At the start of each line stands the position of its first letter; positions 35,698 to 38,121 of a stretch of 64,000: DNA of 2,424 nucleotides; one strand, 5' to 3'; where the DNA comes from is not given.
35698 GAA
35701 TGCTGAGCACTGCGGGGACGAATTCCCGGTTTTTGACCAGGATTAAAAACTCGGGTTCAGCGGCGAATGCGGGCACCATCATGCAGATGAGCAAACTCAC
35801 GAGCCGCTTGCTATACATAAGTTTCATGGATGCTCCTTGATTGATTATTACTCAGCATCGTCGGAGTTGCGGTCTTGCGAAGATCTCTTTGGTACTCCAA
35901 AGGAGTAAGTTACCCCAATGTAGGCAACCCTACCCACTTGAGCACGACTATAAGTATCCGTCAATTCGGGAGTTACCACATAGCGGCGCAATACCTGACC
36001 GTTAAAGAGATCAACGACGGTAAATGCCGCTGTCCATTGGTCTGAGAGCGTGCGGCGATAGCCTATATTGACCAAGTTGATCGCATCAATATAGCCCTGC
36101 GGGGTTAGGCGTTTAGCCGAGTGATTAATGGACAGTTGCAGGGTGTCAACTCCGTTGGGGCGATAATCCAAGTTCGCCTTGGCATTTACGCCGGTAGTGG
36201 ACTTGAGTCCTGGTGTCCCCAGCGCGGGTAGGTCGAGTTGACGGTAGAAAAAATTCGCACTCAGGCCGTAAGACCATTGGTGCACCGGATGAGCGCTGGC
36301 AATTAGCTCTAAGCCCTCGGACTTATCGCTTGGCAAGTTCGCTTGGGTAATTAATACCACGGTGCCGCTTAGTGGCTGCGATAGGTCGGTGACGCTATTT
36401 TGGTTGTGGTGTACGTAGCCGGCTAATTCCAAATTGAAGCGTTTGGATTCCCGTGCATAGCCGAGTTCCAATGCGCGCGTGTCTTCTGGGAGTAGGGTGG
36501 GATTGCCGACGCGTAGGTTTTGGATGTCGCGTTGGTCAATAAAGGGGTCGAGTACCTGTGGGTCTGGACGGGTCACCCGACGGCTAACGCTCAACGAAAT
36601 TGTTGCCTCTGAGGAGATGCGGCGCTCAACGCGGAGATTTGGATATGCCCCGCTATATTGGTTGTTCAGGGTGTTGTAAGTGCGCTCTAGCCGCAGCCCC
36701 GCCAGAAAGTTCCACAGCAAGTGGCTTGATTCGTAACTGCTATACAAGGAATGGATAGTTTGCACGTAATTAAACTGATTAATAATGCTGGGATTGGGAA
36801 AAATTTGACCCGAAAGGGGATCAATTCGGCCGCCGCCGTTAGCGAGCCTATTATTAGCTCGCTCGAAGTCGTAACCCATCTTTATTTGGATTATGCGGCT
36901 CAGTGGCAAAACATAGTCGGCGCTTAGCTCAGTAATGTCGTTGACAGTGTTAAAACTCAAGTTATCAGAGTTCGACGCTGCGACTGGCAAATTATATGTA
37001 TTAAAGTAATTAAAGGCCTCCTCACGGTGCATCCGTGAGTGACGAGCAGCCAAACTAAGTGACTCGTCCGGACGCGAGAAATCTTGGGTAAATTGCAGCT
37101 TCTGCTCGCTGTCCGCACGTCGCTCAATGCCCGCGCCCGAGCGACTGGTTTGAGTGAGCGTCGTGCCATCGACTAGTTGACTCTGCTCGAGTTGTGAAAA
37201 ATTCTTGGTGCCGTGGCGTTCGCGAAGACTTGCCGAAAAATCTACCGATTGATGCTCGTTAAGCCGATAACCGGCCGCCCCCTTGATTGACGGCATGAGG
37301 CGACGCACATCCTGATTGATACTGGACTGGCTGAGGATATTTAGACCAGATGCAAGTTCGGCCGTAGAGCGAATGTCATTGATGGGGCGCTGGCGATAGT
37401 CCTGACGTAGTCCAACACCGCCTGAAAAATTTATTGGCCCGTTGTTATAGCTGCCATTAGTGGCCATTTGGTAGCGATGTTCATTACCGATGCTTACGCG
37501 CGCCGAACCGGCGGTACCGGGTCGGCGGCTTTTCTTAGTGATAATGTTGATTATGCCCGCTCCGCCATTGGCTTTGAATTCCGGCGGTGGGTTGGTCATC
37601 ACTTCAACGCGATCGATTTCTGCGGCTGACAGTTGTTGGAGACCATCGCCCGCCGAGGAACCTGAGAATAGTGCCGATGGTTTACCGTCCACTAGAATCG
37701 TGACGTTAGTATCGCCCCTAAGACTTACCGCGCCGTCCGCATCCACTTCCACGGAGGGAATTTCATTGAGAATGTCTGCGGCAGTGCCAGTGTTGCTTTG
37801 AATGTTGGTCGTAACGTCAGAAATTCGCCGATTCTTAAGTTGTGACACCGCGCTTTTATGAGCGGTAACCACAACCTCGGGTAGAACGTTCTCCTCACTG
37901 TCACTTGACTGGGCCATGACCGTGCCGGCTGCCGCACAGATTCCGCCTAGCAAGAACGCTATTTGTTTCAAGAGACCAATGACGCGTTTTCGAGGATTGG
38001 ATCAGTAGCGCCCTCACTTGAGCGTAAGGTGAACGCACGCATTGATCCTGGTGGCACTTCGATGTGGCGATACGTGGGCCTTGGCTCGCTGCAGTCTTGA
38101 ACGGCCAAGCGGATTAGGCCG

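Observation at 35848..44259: Overlapped operon: three glycosyltransferases, an MsbA-like exporter, a histidine phosphatase and a TonB-dependent receptor, divergent from ugd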

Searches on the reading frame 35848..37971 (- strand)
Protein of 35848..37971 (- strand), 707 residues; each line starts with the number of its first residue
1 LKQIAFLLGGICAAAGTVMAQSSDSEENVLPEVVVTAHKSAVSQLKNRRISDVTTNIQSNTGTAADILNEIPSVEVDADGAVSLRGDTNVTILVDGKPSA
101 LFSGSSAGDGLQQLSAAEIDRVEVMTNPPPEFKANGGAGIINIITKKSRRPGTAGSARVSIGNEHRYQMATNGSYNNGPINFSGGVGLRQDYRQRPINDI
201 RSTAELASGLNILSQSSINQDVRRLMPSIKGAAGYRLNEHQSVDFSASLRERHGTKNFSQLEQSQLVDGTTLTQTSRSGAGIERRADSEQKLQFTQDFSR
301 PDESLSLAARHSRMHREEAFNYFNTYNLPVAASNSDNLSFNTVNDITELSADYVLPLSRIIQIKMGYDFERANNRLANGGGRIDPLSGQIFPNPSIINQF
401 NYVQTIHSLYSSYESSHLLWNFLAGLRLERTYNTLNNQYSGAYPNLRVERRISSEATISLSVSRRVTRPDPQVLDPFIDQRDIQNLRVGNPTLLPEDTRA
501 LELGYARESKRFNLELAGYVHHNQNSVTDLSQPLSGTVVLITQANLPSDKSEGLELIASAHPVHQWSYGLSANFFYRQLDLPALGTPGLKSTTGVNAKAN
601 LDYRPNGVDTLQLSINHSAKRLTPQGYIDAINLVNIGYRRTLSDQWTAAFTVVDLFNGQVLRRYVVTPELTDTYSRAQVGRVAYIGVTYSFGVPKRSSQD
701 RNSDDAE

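Call 3: search_protein_families(library=pfam, proteins=[window:35848-37971:-], max_evalue=0.01)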
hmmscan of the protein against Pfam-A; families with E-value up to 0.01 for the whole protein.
window:35848-37971:- (707 aa): 3 families
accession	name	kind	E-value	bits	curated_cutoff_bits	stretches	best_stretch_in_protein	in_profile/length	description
PF14905.12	OMP_b-brl_3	-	2.2e-62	211.9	27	1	297-689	2-408/408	Outer membrane protein beta-barrel family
PF00593.30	TonB_dep_Rec_b-barrel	-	5e-13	50.2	27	1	268-656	40-418/436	TonB dependent receptor-like, beta-barrel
PF07715.20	Plug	-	8.2e-07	29.9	23.9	1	59-137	20-104/107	TonB-dependent Receptor Plug Domain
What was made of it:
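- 35848..37971 (-): TonB-dependent receptor (OMP_b-brl_3 type), a clade-specific addition. Plug, TonB_dep_Rec_b-barrel and OMP_b-brl_3 (call 3).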

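Call 4: search_protein_families(library=ncbifam, proteins=[window:35848-37971:-], max_evalue=0.01)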
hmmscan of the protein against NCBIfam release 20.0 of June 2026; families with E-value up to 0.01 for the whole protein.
window:35848-37971:- (707 aa): 5 families
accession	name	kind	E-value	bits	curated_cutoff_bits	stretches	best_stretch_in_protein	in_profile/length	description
NF053590.1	TonB_dep_TOL0244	equivalog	1.6e-11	43.6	645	2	426-578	342-493/604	TOL_0244 family TonB-dependent receptor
NF052649.1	TonRcptRhtA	equivalog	7.8e-08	31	1100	1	18-167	29-186/744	TonB-dependent siderophore receptor RhtA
NF050067.1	TonBEntbctnRecCfrA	equivalog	1.3e-05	23.8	1200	0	625-691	627-698/698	TonB-dependent ferric enterobactin receptor CfrA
NF049946.1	TonB_dep_CU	exception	0.00035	19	700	1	42-163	55-186/683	TonB-dependent receptor, CU motif-type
NF041535.1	TonB_rec_PqqU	equivalog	0.0014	17.1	1200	1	79-178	66-163/676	TonB-dependent receptor PqqU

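Call 19: search_solved_structures(query=window:35848-37971:-, max_evalue=0.01)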
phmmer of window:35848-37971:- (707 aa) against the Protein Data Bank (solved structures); distinct sequences matched with E-value up to 0.01: 0.

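Call 45: find_homologous_proteins(query=window:35848-37971:-)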
Query window:35848-37971:- (707 aa): 674 proteins with E <= 0.001 among 8000 candidates; the best 120 are listed.
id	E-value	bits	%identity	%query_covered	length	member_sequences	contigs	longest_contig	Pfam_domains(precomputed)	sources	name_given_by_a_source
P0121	0.0e+0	1513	99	97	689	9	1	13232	PF07715.21,PF00593.31,PF14905.13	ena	-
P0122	6.0e-273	925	60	95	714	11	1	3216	PF07715.21,PF00593.31,PF14905.13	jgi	jgi:outer membrane receptor for ferrienterochelin and colicin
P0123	1.4e-270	917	59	96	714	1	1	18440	PF07715.21,PF00593.31,PF14905.13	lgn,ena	-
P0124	5.9e-267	905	58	95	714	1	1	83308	PF07715.21,PF00593.31,PF14905.13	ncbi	-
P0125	3.2e-262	890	57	97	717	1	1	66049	PF07715.21,PF00593.31,PF14905.13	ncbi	ncbi:MAG: TonB-dependent receptor domain-containing protein [Steroidobacteraceae bacterium]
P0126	4.6e-262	889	58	96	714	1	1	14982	PF07715.21,PF00593.31,PF14905.13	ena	-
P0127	1.8e-258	877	58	97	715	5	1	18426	PF07715.21,PF14905.13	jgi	jgi:outer membrane receptor for ferrienterochelin and colicin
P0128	6.8e-223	760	53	95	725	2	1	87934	PF00593.31,PF14905.13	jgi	jgi:outer membrane receptor protein involved in Fe transport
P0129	2.4e-221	755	52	94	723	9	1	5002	PF07715.21,PF00593.31,PF14905.13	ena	-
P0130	5.7e-221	753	51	97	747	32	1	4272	PF00593.31,PF14905.13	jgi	jgi:outer membrane receptor protein involved in Fe transport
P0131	2.4e-218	745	50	96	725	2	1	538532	PF07715.21,PF00593.31,PF14905.13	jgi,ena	-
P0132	7.8e-218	743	52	95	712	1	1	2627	PF07715.21,PF00593.31,PF14905.13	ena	-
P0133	1.3e-215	736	50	97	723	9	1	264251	PF00593.31,PF14905.13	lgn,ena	-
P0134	3.0e-215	734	50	99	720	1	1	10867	PF07715.21,PF00593.31,PF14905.13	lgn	-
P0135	9.6e-214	730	51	94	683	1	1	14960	PF07715.21,PF00593.31,PF14905.13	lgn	-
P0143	3.5e-207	708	48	98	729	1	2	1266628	PF07715.21,PF00593.31,PF14905.13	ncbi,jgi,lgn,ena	-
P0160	1.2e-190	653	45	96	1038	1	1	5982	PF08659.17,PF04321.24,PF16363.12,PF02719.22,PF01073.26,PF07715.21,PF00106.32,PF00593.31,PF14905.13,PF01370.28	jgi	jgi:UDP-glucuronate 4-epimerase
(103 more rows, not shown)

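Call 47: find_encoding_contigs(protein=P0125, flank=10000, max_places=1)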
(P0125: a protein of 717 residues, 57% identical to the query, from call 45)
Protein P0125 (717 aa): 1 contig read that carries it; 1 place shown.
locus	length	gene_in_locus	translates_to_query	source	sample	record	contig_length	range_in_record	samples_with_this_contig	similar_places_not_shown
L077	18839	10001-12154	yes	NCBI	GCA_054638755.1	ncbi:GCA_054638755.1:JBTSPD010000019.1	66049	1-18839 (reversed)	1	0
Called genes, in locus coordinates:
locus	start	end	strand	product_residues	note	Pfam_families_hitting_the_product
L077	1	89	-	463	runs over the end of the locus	PF00324:AA_permease, PF13520:AA_permease_2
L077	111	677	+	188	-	PF07301:DUF1453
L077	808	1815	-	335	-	PF00106:adh_short (weak), PF01073:3Beta_HSD, PF01370:Epimerase, PF02719:Polysacc_synt_2, PF04321:RmlD_sub_bind, PF08659:KR (faint), PF16363:GDP_Man_Dehyd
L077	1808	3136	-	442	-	PF03721:UDPG_MGDP_dh_N, PF00984:UDPG_MGDP_dh, PF03720:UDPG_MGDP_dh_C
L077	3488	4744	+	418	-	PF04101:Glyco_tran_28_C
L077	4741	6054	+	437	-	PF13439:Glyco_transf_4 (weak), PF20706:GT4-conflict, PF00534:Glycos_transf_1, PF13692:Glyco_trans_1_4, PF13524:Glyco_trans_1_2 (weak)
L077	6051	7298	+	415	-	PF13439:Glyco_transf_4, PF13579:Glyco_trans_4_4, PF00534:Glycos_transf_1, PF13692:Glyco_trans_1_4, PF13524:Glyco_trans_1_2 (weak)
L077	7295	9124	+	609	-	PF00664:ABC_membrane, PF13304:AAA_21 (faint), PF00005:ABC_tran, PF02463:SMC_N (weak)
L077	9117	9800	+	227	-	PF00300:His_Phos_1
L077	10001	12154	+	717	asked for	PF07715:Plug (weak), PF00593:TonB_dep_Rec_b-barrel, PF14905:OMP_b-brl_3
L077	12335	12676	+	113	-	PF13473:Cupredoxin_1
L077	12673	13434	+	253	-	-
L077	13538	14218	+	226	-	PF00072:Response_reg, PF00486:Trans_reg_C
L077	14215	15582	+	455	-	PF08521:2CSK_N, PF00512:HisKA, PF13581:HATPase_c_2 (weak), PF02518:HATPase_c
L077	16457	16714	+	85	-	PF04014:MazE_antitoxin (weak)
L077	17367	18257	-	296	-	PF01547:SBP_bac_1, PF13343:SBP_bac_6, PF13416:SBP_bac_8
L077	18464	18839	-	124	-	PF00848:Ring_hydroxyl_A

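Call 48: find_encoding_contigs(protein=P0128, flank=10000, max_places=1)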
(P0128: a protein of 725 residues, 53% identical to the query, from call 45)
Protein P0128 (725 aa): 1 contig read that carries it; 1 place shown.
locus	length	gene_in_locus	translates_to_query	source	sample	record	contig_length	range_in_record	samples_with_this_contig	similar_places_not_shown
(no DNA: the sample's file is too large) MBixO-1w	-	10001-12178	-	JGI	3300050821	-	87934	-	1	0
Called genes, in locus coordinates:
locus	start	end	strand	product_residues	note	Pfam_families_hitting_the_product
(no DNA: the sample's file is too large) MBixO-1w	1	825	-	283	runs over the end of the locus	PF01872:RibD_C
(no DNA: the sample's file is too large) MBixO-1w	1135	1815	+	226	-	PF00072:Response_reg, PF00486:Trans_reg_C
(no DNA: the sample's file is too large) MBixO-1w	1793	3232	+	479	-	PF00672:HAMP, PF02518:HATPase_c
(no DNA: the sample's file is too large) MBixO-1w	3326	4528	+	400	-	PF25919:BSH_CusB (faint), PF25917:BSH_RND (weak), PF25973:BSH_CzcB, PF25954:Beta-barrel_RND_2, PF25975:CzcB_C (faint)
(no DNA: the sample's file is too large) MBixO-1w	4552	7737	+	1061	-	PF00873:ACR_tran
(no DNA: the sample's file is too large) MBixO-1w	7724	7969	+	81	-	-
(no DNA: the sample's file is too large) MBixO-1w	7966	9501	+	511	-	PF02321:OEP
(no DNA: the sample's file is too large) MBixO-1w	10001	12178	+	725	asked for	PF00593:TonB_dep_Rec_b-barrel, PF14905:OMP_b-brl_3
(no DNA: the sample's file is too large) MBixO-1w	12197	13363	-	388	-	PF00465:Fe-ADH, PF13685:Fe-ADH_2 (weak), PF25137:ADH_Fe_C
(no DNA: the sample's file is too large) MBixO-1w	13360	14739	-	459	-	PF00171:Aldedh, PF05893:LuxC (weak)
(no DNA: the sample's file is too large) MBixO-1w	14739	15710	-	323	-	?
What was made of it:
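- A 53%-identical TBDR relative sits beside a CzcB-type RND system (call 48).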

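Call 49: find_encoding_contigs(protein=P0160, flank=10000, max_places=1)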
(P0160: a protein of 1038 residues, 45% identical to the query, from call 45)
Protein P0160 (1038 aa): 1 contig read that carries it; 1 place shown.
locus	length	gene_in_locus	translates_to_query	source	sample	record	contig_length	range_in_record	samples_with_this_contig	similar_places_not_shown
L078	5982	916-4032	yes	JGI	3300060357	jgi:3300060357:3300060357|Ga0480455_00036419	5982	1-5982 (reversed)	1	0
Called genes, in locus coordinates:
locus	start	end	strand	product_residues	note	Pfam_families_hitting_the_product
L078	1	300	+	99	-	?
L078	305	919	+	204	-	PF00300:His_Phos_1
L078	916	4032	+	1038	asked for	PF01073:3Beta_HSD, PF01370:Epimerase, PF02719:Polysacc_synt_2, PF04321:RmlD_sub_bind, PF16363:GDP_Man_Dehyd, PF07715:Plug, PF00593:TonB_dep_Rec_b-barrel, PF14905:OMP_b-brl_3, +2 more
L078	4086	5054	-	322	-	PF02729:OTCace_N, PF00185:OTCace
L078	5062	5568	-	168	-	PF03652:RuvX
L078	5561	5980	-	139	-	PF02622:DUF179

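Call 50: find_encoding_contigs(protein=P0143, flank=10000, max_places=1)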
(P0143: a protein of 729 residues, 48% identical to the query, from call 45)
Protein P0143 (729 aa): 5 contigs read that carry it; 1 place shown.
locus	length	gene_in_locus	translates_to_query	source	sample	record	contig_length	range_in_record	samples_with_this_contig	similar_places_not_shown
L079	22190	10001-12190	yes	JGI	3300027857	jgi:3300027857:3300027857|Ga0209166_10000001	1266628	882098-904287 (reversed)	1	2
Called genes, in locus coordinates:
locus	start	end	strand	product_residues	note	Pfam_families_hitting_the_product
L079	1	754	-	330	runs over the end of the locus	PF02558:ApbA, PF08546:ApbA_C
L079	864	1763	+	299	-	PF00126:HTH_1, PF03466:LysR_substrate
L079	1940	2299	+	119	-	PF03795:YCII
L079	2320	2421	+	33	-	-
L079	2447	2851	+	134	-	PF03795:YCII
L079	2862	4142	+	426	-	PF04542:Sigma70_r2, PF08281:Sigma70_r4_2, PF20239:DUF6596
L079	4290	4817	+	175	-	PF14907:NTP_transf_5 (faint), PF08843:AbiEii (faint), PF10706:Aminoglyc_resit (faint)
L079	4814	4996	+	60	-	-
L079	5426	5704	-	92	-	-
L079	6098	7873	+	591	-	PF00072:Response_reg, PF00989:PAS, PF08448:PAS_4 (weak), PF00989:PAS, PF13188:PAS_8, PF07730:HisKA_3, PF13581:HATPase_c_2, PF02518:HATPase_c, +1 more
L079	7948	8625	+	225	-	PF00072:Response_reg, PF00486:Trans_reg_C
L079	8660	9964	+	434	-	PF00672:HAMP, PF00512:HisKA, PF02518:HATPase_c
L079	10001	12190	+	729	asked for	PF07715:Plug (weak), PF00593:TonB_dep_Rec_b-barrel, PF14905:OMP_b-brl_3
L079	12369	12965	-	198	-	PF08857:ParBc_2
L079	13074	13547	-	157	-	PF01641:SelR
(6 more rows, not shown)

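Call 51: find_related_loci(query=window:35848-37971:-, collection=metagenome_contigs, flank=10000)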
Query window:35848-37971:- (707 aa) in metagenome_contigs; peptide patterns used: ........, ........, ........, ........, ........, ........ (x = any residue, [..] = any of these).
147 stretches matched a pattern, but none encodes a relative of the query by tblastn (E <= 1e-3).

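Call 53: find_related_loci(query=A2, collection=metagenome_contigs, flank=10000)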
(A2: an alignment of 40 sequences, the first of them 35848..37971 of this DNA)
Query A2 (707 aa) in metagenome_contigs; peptide patterns used: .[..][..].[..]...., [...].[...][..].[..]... (x = any residue, [..] = any of these).
600 stretches matched a pattern (row limit reached: there are more); 467 encode a relative of the query (tblastn E <= 1e-3); the best 80 are kept; 80 distinct loci.
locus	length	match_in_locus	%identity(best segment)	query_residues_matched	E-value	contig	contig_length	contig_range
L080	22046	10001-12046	45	29-701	0e+0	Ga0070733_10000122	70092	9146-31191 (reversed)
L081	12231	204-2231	43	33-699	3e-180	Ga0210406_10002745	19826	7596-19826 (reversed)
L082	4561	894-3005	42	3-697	0e+0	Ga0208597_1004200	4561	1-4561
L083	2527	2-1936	46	61-696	0e+0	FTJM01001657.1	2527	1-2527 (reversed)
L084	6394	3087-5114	42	33-699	4e-178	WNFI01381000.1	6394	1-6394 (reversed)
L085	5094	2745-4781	43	30-699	1e-177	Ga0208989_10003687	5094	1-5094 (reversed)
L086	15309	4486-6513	43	33-699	1e-172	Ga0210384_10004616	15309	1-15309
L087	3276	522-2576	44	11-695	1e-179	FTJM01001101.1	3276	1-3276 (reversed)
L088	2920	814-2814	43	33-692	2e-180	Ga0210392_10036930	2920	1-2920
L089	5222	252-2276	42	33-699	1e-172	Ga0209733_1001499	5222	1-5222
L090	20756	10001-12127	41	5-699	1e-167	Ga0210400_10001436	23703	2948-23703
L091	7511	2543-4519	43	47-697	2e-167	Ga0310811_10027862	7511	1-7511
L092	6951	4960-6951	42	30-685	3e-162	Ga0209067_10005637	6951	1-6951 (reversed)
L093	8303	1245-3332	41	20-701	3e-161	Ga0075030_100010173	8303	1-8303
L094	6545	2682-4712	41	33-699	1e-158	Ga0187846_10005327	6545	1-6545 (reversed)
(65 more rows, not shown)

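Call 66: search_protein_families(library=pfam, proteins=[L077:808-1815:-], max_evalue=0.01)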
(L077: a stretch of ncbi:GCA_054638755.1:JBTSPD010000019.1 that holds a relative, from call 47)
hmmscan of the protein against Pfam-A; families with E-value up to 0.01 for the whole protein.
L077:808-1815:- (335 aa): 9 families
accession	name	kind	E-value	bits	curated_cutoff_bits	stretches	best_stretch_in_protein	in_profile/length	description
PF01370.27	Epimerase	-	8.3e-58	196.1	20.9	1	15-250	1-231/240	NAD dependent epimerase/dehydratase family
PF16363.11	GDP_Man_Dehyd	-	2.4e-50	172.3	27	1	16-321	1-329/332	GDP-mannose 4,6 dehydratase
PF01073.25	3Beta_HSD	-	7.7e-13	48.5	22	1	16-276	1-265/280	3-beta hydroxysteroid dehydrogenase/isomerase family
PF02719.21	Polysacc_synt_2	-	4.8e-12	46.1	20.2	1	15-238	1-211/293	Polysaccharide biosynthesis protein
PF04321.23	RmlD_sub_bind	-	2.9e-11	43.4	27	1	15-263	3-215/287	RmlD substrate binding domain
PF00106.31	adh_short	-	1.1e-06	28.7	26.6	1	14-122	2-116/195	short chain dehydrogenase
PF08659.16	KR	-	1.5e-05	25.4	22.6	1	13-146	1-144/180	KR domain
PF05368.20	NmrA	-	5.8e-05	23.3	27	1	13-139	3-107/298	NmrA-like family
PF07993.18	NAD_binding_4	-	0.0036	16.9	20.1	0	17-149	1-146/258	Male sterility protein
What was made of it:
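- An epimerase lies beside ugd or HisP in L077 and L078 (calls 47, 49, 66).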
